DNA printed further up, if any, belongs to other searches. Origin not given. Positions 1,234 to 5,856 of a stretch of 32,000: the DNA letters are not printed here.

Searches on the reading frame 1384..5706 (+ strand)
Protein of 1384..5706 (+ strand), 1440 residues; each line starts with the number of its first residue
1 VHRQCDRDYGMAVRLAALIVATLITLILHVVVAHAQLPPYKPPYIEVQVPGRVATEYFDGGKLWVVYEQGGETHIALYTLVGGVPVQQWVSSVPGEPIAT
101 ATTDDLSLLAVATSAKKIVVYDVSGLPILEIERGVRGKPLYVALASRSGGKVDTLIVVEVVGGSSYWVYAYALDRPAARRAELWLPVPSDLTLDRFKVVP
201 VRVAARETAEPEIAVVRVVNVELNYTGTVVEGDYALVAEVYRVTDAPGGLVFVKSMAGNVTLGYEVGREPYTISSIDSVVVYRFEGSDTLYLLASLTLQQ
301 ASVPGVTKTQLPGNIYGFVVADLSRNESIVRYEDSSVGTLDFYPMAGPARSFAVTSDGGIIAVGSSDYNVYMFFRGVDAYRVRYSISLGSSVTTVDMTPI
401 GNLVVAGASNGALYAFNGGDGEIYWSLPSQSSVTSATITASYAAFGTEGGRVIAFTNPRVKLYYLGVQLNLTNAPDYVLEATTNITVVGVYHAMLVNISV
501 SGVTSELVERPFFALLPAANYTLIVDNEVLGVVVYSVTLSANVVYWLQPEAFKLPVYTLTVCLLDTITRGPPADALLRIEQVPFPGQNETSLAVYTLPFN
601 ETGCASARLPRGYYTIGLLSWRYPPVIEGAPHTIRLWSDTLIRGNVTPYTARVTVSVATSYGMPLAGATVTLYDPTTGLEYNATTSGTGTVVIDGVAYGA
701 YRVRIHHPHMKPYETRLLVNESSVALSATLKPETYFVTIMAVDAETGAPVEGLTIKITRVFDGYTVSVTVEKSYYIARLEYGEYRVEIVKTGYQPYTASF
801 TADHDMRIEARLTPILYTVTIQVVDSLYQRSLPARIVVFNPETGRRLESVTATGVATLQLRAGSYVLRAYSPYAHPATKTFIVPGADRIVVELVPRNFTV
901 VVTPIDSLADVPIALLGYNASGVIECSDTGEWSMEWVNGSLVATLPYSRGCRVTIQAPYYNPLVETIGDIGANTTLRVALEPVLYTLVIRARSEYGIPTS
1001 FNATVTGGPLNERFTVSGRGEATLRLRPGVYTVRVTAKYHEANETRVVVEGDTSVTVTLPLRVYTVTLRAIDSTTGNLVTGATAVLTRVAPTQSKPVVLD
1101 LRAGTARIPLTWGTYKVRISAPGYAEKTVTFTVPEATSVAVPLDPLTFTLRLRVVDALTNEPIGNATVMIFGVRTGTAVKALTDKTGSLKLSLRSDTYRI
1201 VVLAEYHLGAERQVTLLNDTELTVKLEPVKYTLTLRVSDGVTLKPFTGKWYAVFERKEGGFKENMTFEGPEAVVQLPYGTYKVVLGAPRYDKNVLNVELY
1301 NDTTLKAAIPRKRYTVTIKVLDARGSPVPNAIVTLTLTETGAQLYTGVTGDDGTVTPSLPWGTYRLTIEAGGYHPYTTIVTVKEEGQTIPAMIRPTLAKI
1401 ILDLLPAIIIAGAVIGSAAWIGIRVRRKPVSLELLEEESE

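Call 5: search_protein_families(library=pfam, proteins=[window:1384-5706:+], max_evalue=0.01)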
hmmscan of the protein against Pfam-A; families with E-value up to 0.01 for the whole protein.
window:1384-5706:+ (1440 aa): 13 families
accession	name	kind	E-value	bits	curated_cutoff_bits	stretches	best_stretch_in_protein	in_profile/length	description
PF13620.12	CarboxypepD_reg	-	2.7e-49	165.8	32.3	6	1315-1387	1-74/82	Carboxypeptidase regulatory-like domain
PF08308.17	PEGA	-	9.2e-20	70.8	20.8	1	1356-1388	28-60/71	PEGA domain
PF13715.12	CarbopepD_reg_2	-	1.5e-17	63.8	32.2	2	1154-1227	5-75/88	CarboxypepD_reg-like domain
PF17802.7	SpaA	-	3.7e-12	46.7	23.1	1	662-704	13-57/91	Prealbumin-like fold domain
PF17789.7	MG4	-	5.4e-09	36.6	24.7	1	1314-1358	16-59/95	Macroglobulin domain MG4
PF24025.1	Ig_DR_A0283-like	-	2.2e-07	31.5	27.1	0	652-711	8-68/102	DR_A0283-like, Ig-like domain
PF13570.13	Beta-prop_ACSF4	-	2.9e-06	27.4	133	1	353-501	97-244/329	Beta-alanine-activating enzyme, beta-propeller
PF02369.22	Big_1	-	2.1e-05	25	34.9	1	1314-1358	19-65/93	Bacterial Ig-like domain (group 1)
PF17962.7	bMG6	-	2.3e-05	25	23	0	1092-1129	67-106/112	Bacterial macroglobulin domain 6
PF13360.13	PQQ_2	-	0.00014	22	27.6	1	354-455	29-133/233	Outer membrane protein assembly factor BamB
PF07550.17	Shr-like_HID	-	0.00047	21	22.3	0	1113-1133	61-81/82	Heme-binding protein Shr-like, Hb-interacting domain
PF09430.16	EMC7_beta-sandw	-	0.00062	20.4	26.6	0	666-720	8-60/122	ER membrane protein complex subunit 7, beta-sandwich domain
PF20608.4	Phage_tube_C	-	0.0018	19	24.1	0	1110-1134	55-79/82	Phage tail tube protein C-terminal domain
